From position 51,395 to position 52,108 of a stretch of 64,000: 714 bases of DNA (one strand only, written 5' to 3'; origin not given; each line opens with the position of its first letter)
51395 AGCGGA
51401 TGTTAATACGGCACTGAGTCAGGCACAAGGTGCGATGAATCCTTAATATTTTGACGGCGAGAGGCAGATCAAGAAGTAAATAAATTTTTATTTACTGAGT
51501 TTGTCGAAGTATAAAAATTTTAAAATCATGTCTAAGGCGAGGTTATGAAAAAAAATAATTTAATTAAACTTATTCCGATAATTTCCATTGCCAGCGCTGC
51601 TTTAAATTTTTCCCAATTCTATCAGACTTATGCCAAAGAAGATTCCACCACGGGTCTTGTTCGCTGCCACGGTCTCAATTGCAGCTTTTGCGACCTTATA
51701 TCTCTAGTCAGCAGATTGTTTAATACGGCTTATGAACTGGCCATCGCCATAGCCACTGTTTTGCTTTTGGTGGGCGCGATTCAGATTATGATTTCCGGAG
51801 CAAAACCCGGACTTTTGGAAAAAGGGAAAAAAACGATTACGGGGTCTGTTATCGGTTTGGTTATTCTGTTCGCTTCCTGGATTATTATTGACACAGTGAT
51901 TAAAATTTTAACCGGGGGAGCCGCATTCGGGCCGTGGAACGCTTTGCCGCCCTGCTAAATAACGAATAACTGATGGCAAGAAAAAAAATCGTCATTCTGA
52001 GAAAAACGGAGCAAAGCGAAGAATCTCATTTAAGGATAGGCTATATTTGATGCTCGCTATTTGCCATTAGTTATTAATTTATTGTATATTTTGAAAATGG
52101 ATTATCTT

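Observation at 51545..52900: Three tandem paralogous VirB2/TrbC-like pilin genes without other type IV secretion genes in the window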

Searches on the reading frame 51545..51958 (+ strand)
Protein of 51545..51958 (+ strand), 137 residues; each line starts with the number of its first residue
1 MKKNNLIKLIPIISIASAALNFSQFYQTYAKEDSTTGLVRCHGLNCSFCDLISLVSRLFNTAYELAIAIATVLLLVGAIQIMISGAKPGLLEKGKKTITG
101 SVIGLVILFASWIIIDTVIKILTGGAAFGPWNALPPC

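Call 3: search_protein_families(library=pfam, proteins=[window:51545-51958:+], max_evalue=1)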
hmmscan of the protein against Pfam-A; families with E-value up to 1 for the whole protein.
window:51545-51958:+ (137 aa): 4 families
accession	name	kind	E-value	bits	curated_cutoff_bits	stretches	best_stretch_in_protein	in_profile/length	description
PF18895.5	T4SS_pilin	-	3.3e-09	37.1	26.6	1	55-117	9-70/71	Type IV secretion system pilin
PF13572.11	DUF4134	-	0.0072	17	26.5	1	53-85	29-61/93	Domain of unknown function (DUF4134)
PF15701.10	DUF4668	-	0.0083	16.4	27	1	9-117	45-142/162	Domain of unknown function (DUF4668)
PF04956.18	TrbC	-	0.34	11.6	27.9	1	64-117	51-97/98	TrbC/VIRB2 pilin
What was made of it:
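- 51545..51958 (+): Pilin type A (137 aa): signal peptide, then a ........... motif, a two-helix hairpin, and a C-terminal GPWN.L..C tail. PF18895 at 37.1 bits (call 3).
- Closest known: TrbC/VirB2 conjugative pilins of diderm T4SSs. Different: The window proteins are below threshold for PF04956 (call 3).
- Family membership: PF18895 above threshold for all three (call 3).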

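Call 4: search_protein_families(library=ncbifam, proteins=[window:51545-51958:+], max_evalue=1)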
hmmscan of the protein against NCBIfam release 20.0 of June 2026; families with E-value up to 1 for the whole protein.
window:51545-51958:+ (137 aa): 2 families
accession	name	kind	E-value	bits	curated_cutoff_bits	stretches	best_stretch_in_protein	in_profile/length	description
NF033883.1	conj_TraQ_IncI1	equivalog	0.0084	16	80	1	51-120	6-75/175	conjugal transfer protein TraQ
NF045890.1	conj_pls20_p028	equivalog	0.014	14.3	150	1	55-125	58-123/377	pLS20_p028 family conjugation system transmembrane protein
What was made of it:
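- Closest known: Mbov_0395 / MMCAP2_0565 pilin-like conjugal transfer protein of Mycoplasma ICEs. Same: Paralogs 2 and 3 match it at E 3e-6 and 3e-5 over nearly the whole 80-position profile (call 4).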

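Call 14: find_encoding_contigs(protein=window:51545-51958:+, flank=10000, max_places=6)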
Protein window:51545-51958:+ (137 aa): 8 contigs read that carry it; 6 places shown.
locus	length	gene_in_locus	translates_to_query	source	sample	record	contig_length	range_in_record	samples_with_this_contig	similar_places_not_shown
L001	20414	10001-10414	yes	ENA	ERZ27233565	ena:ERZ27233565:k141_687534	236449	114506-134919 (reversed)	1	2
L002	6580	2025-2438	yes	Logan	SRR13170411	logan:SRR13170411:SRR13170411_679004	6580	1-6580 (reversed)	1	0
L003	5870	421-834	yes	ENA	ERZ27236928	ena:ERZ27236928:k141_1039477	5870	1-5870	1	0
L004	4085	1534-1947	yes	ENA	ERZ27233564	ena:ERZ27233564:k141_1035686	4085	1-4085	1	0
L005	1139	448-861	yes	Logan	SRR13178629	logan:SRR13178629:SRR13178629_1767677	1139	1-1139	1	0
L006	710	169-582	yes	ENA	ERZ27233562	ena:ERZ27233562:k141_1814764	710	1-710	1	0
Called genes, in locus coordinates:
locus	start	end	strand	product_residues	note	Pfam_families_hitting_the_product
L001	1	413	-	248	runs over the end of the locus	PF00849:PseudoU_synth_2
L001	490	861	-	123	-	-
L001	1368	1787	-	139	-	PF01258:zf-dskA_traR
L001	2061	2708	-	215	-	-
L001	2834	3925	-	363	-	PF23459:S1_RRP5 (faint), PF00575:S1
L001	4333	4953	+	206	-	PF13483:Lactamase_B_3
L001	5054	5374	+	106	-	-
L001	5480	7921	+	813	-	PF00521:DNA_topoisoIV, PF03989:DNA_gyraseA_C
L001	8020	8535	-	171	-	PF20803:PaaX_M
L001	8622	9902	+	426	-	PF01547:SBP_bac_1, PF13416:SBP_bac_8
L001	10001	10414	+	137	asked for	PF18895:T4SS_pilin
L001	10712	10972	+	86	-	PF18895:T4SS_pilin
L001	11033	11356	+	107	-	PF18895:T4SS_pilin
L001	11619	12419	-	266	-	-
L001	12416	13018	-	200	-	-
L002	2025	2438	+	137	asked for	PF18895:T4SS_pilin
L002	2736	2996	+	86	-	PF18895:T4SS_pilin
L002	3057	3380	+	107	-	PF18895:T4SS_pilin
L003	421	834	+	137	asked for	PF18895:T4SS_pilin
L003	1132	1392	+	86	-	PF18895:T4SS_pilin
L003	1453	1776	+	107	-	PF18895:T4SS_pilin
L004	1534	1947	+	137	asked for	PF18895:T4SS_pilin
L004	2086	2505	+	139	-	PF18895:T4SS_pilin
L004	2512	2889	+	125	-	PF18895:T4SS_pilin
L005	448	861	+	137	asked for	PF18895:T4SS_pilin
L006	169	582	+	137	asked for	PF18895:T4SS_pilin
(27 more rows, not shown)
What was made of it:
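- On Pfam PF18895 T4SS_pilin (Patescibacteria VirB2-like pilins): The precomputed Pfam labels on the source contig agree (call 14).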

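Call 91: predict_structure(alignment_id=A6)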
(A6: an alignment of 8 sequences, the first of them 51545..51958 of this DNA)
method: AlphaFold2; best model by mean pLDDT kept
length: 137 residues; sequences in the alignment: 8
mean_pLDDT: 67.4   pTM: 0.50
mean pLDDT of the five models: 67.4, 64.2, 63.7, 62.3, 61.1
residues with pLDDT >= 90: 0; 70-90: 69; 50-70: 56; < 50: 12
segments of 3 or more residues with pLDDT < 50: 36-43
pLDDT, mean of each block of 10 residues (from residue 1): 52 60 57 49 57 73 79 81 75 81 84 78 62 54
secondary structure, 60 per line:
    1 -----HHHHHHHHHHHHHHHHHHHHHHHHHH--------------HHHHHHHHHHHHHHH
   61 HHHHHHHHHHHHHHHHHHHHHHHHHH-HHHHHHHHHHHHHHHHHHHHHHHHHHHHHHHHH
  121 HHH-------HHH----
elements in order: H6-31 H46-86 H88-123
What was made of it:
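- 51545..51958 (+): The AF2 model shows a hairpin at 46-86 / 88-123 (call 91).
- Tried and rejected: I could not measure Cys-Cys distances in the type A model because coordinates are not exposed. pLDDT is also low in those segments (call 91).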

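Call 95: fold_search(model_id=the predicted structure, library=pdb)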
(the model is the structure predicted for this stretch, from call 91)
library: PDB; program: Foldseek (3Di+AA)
matches with E <= 10: 60; with E <= 0.001: 0
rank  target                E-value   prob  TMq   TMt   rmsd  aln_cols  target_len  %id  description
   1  9jc2_C                1.5e+00  0.12  0.31  0.26  15.9       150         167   15  Engineering of ATP synthase Fo (released 2025-07-09)
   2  9jc2_B                1.8e+00  0.08  0.26  0.23  16.0       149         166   13  Engineering of ATP synthase Fo (released 2025-07-09)
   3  7x0z_A                2.6e+00  0.10  0.34  0.11  13.6       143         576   10  Cryo-EM structure of human ABCD1 E630Q in the presence of ATP and Magnesium in outward-facing state (released 2023-03-22)
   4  4biz_D                2.8e+00  0.18  0.33  0.24   5.1        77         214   18  Crystal structure of CpxAHDC (orthorhombic form 2) (released 2014-04-23)
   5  6csv_B                3.5e+00  0.14  0.33  0.43   5.0        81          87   12  The structure of the Cep63-Cep152 heterotetrameric complex (released 2019-03-27)
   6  6xr2_A                4.0e+00  0.38  0.32  0.26  14.3        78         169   14  Computationally designed right-handed alpha/alpha homotrimeric toroid with 3 repeats per subunit (released 2021-07-14)
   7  8dfu_0                4.0e+00  0.33  0.40  0.62   3.9        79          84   15  Cryo-EM structure of conjugation pili from Aeropyrum pernix (released 2023-03-22)
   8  5oo6_A                4.0e+00  0.10  0.27  0.06  10.3        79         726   19  Complex of human nuclear cap-binding complex with ARS2 C-terminal peptide (released 2017-11-15)
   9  9qq6_A                4.3e+00  0.20  0.36  0.12   3.0        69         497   17  Structure of the Azotobacter vinelandii NifL-NifA complex (released 2025-06-18)
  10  9oox_A                4.3e+00  0.09  0.29  0.38   8.0        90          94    9  Cryo-EM Structure of the Escherichia phage HK446 Rip1 in complex with the Enterobacteria phage T6 small terminase (released 2026-02-04)
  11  1l6t_MODEL_1_A        4.5e+00  0.08  0.24  0.39   7.7        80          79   18  STRUCTURE OF ALA24/ASP61 TO ASP24/ASN61 SUBSTITUTED SUBUNIT C OF ESCHERICHIA COLI ATP SYNTHASE (released 2002-07-24)
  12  5n9j_Z                5.1e+00  0.09  0.32  0.36   7.9        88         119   16  Core Mediator of transcriptional regulation (released 2017-05-17)
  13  5oql_H                5.1e+00  0.08  0.39  0.30  22.1       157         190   13  Cryo-EM structure of the 90S pre-ribosome from Chaetomium thermophilum (released 2017-10-11)
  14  8qaf                  5.5e+00  0.54  0.37  0.83   1.3        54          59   13  X-ray crystal structure of a de novo designed single-chain antiparallel 8-helix coiled-coil alpha-helical barrel, sc-apC (released 2024-07-03)
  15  3rpu_B                5.5e+00  0.11  0.41  0.21  10.2       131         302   13  Crystal structure of the MukE-MukF complex (released 2012-03-14)
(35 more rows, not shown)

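Call 100: find_related_loci(query=A8, collection=metagenome_contigs, flank=10000)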
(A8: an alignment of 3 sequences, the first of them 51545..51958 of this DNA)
Query A8 (137 aa) in metagenome_contigs; peptide patterns used: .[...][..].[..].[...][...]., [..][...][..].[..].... (x = any residue, [..] = any of these).
330 stretches matched a pattern; 90 encode a relative of the query (tblastn E <= 1e-3); the best 80 are kept; 80 distinct loci.
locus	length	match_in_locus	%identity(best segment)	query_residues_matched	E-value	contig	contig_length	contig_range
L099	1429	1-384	35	13-135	3e-22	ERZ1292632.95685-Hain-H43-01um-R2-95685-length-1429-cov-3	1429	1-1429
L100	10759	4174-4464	45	37-134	2e-21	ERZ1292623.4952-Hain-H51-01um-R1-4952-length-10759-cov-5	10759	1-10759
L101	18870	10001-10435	33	1-137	2e-20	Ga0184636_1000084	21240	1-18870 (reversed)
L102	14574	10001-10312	37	35-134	3e-20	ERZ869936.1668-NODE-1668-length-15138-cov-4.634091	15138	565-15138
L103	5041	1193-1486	42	38-134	1e-18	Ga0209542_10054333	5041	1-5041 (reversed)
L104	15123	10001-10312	37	34-134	2e-18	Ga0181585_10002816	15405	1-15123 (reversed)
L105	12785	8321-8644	39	28-132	2e-18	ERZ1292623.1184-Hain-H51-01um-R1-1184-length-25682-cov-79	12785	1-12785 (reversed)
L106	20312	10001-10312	37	34-137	2e-17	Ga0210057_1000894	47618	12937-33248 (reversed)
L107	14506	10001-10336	40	22-134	3e-17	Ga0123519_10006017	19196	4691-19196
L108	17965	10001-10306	33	37-134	3e-17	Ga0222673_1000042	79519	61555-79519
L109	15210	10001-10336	40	22-134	4e-17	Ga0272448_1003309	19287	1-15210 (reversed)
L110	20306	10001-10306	33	37-134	3e-17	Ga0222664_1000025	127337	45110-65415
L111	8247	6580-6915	40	22-134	5e-17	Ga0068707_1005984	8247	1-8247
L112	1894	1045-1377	37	34-137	4e-17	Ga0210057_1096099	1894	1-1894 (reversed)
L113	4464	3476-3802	40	33-134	4e-17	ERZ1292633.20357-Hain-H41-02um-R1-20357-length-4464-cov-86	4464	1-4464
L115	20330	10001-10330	39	33-134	8e-17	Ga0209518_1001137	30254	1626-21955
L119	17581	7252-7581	39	33-134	8e-17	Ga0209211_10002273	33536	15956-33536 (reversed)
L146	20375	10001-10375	28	4-122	1e-11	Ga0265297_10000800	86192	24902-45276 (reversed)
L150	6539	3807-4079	34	46-134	2e-11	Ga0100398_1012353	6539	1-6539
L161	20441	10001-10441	30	1-137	1e-10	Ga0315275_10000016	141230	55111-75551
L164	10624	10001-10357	34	22-134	2e-10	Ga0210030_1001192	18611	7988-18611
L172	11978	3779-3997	36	46-117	4e-9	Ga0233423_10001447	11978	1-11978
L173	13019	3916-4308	27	4-124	8e-9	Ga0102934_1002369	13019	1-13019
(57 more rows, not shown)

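Call 103: search_protein_families(library=pfam, proteins=[L119:6724-8106:+, L108:2989-5679:+, L172:4932-7064:+, L146:16704-18212:-, L164:1715-3373:-, L115:14491-16203:+, L173:9501-11045:-, L161:8347-9825:-, L150:2286-4097:+, L108:9788-10867:+], max_evalue=0.001)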
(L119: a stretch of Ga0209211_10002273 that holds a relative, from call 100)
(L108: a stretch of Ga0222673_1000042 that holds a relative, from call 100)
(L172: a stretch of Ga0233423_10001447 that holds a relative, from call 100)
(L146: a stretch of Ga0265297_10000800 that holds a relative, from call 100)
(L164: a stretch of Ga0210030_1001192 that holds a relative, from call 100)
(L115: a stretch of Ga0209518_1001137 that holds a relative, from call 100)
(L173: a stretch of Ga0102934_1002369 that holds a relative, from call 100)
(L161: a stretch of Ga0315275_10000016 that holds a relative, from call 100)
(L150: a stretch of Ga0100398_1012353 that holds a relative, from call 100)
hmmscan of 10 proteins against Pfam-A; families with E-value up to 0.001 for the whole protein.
L119:6724-8106:+ (460 aa): 1 family
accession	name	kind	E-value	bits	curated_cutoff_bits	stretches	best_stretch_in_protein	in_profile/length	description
PF18895.5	T4SS_pilin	-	1.5e-07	31.8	26.6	1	193-260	7-70/71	Type IV secretion system pilin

L108:2989-5679:+ (896 aa): 17 families
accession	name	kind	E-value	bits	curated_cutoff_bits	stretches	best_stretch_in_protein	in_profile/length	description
PF07724.20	AAA_2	-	9.3e-68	227.9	27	1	606-779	1-166/166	AAA domain (Cdc48 subfamily)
PF17871.7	AAA_lid_9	-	7.1e-35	119.5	22.8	1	344-442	1-99/104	AAA lid domain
PF10431.15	ClpB_D2-small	-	2.5e-25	88.8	21.9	1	785-865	1-81/81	C-terminal, D2-small domain, of ClpB protein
PF00004.35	AAA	-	7.7e-23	81.8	21.2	2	205-335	2-123/131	ATPase family associated with various cellular activities (AAA)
PF02861.25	Clp_N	-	1.2e-21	77.1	20.7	2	99-147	3-52/53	Clp amino terminal domain, pathogenicity island component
PF07728.20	AAA_5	-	1.5e-16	61.1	22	1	611-731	2-124/139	AAA domain (dynein-related subfamily)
PF13191.12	AAA_16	-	9.2e-12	46.2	32.6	1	182-228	2-51/167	AAA ATPase domain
PF13401.12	AAA_22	-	3.1e-10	40.9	27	0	611-705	8-109/130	AAA domain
PF00158.32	Sigma54_activat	-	4.6e-09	36.6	20.2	1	610-729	24-142/168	Sigma-54 interaction domain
PF05621.17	TniB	-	5.3e-08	33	22.4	1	224-341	71-185/189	Bacterial TniB protein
PF12775.13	AAA_7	-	2e-06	27.9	25.8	0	610-659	35-84/181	P-loop containing dynein motor region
PF20720.3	nSTAND3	-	2.7e-06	27.6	27.2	0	192-234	10-49/155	Novel STAND NTPase 3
PF00437.27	T2SSE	-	1.4e-05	24.3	24.9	1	605-709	139-238/370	Type II/IV secretion system protein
PF01695.23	IstB_IS21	-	0.00014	21.9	24.1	0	198-226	89-118/238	IstB-like ATP binding protein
PF13238.12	AAA_18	-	0.0004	21.3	29.4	0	614-633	4-24/128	AAA domain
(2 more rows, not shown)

L172:4932-7064:+ (710 aa): 4 families
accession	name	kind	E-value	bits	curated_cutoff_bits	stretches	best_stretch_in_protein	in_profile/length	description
PF01138.27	RNase_PH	-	3.1e-53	180.1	25.5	2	12-143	3-130/130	3' exoribonuclease family, domain 1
PF00575.29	S1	-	1.8e-19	70.3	22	1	634-705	2-74/74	S1 RNA binding domain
PF03725.20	RNase_PH_C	-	3.6e-16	59.3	20.8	2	146-222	1-65/67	3' exoribonuclease family, domain 2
PF00013.35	KH_1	-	1.1e-09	38.4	21.5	1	572-627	3-64/66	KH domain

L146:16704-18212:- (502 aa): 10 families
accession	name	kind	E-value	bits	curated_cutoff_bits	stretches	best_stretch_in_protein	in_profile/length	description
PF00009.33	GTP_EFTU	-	1.5e-39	135.9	26.5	1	22-179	5-184/188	Elongation factor Tu GTP binding domain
PF11987.13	IF-2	-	1.2e-26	93.4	27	1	294-393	15-114/117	Translation-initiation factor 2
PF22042.2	EF-G_D2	-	3.5e-16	59.5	27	1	194-272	2-83/84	Elongation factor G domain 2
PF01926.29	MMR_HSR1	-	9.7e-13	48.7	21.9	1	23-128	2-113/113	50S ribosome-binding GTPase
PF02421.24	FeoB_N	-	1.9e-07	31.2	27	1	23-176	3-155/156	Ferrous iron transport protein B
PF00071.28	Ras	-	1.9e-06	28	21.6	1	24-177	3-156/162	Ras family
PF03308.22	MeaB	-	1.6e-05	24.5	23.1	1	88-190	144-244/273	Methylmalonyl Co-A mutase-associated GTPase MeaB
PF03193.22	RsgA_GTPase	-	3.4e-05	24.2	30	0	92-178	24-105/174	RsgA GTPase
PF00350.29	Dynamin_N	-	0.00014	22.4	27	0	23-57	1-35/168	Dynamin family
PF08477.19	Roc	-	0.00039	21.1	27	0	23-130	2-119/119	Ras of Complex, Roc, domain of DAPkinase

L164:1715-3373:- (552 aa): 1 family
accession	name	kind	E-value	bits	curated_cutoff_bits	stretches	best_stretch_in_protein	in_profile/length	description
PF00496.27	SBP_bac_5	-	9.6e-66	222.8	32.4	1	87-456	6-363/368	Bacterial extracellular solute-binding proteins, family 5 Middle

L115:14491-16203:+ (570 aa): 10 families
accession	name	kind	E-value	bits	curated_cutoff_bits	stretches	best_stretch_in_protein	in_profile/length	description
PF02618.21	YceG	-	2.1e-80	270.6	32.4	1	262-567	1-275/275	YceG-like family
PF01135.25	PCMT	-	6.9e-52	176.7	20.3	1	4-206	3-207/210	Protein-L-isoaspartate(D-aspartate) O-methyltransferase (PCMT)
PF13649.12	Methyltransf_25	-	4e-10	40.7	27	1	78-170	1-97/97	Methyltransferase domain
PF13847.12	Methyltransf_31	-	1.8e-08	34.6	27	1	74-173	3-108/145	Methyltransferase domain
PF08241.18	Methyltransf_11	-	6.6e-08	33.5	21.2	1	79-173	1-94/95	Methyltransferase domain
PF01209.24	Ubie_methyltran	-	1.7e-06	28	20.1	1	71-173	44-150/233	ubiE/COQ5 methyltransferase family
PF01189.24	Methyltr_RsmB-F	-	8.8e-05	22.7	27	1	70-151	4-86/199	16S rRNA methyltransferase RsmB/F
PF05175.20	MTS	-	0.00019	21.6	23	1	64-149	21-103/170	Methyltransferase small domain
PF01269.23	Fibrillarin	-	0.00053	19.6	27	1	68-110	65-107/227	Fibrillarin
PF00398.26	RrnaAD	-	0.00057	19.5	24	0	61-137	17-87/263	Ribosomal RNA adenine dimethylase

L173:9501-11045:- (514 aa): 4 families
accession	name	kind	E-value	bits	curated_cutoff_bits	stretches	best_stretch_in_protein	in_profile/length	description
PF13328.12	HD_4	-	8.2e-43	146.3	27.2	1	28-176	1-155/156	HD domain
PF04607.23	RelA_SpoT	-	6.2e-39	133.2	27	1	238-346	2-111/113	Region found in RelA / SpoT proteins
PF02824.27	TGS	-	1.1e-23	83.5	22.2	1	422-479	1-58/60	TGS domain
PF01966.28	HD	-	4.5e-08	33.8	22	1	48-145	2-116/116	HD domain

L161:8347-9825:- (492 aa): 4 families
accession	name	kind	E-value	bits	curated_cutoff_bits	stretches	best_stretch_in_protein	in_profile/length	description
PF01743.26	PolyA_pol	-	3.2e-36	124.9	23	1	21-150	1-126/126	Poly A polymerase head domain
PF12627.12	PolyA_pol_RNAbd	-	4.2e-20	71.7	22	1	184-243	3-62/64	Probable RNA and SrmB- binding site of polymerase A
PF01966.28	HD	-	1.2e-11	45.3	22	1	273-352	23-93/116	HD domain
PF13735.12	tRNA_NucTran2_2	-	3.1e-10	40.6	27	1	310-450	22-147/149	tRNA nucleotidyltransferase domain 2 putative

L150:2286-4097:+ (603 aa): 4 families
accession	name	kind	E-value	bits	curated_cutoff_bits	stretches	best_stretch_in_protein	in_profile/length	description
PF01436.27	NHL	-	3.1e-15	55.8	20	1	129-154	1-26/28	NHL repeat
PF24684.1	Vgb_lyase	-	6.2e-12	45.4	50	1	178-374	12-211/290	Virginiamycin B lyase family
PF18895.5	T4SS_pilin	-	8.8e-07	29.4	26.6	1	516-580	8-70/71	Type IV secretion system pilin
PF08450.18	SGL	-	0.00073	19.6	26.3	0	179-213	184-218/246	SMP-30/Gluconolactonase/LRE-like region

L108:9788-10867:+ (359 aa): 1 family
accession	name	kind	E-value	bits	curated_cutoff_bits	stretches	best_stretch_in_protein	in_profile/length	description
PF18895.5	T4SS_pilin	-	1.9e-08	34.7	26.6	1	96-155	12-70/71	Type IV secretion system pilin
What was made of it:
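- Pilin hairpins occur fused to large extracellular domains such as an NHL propeller (call 103).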
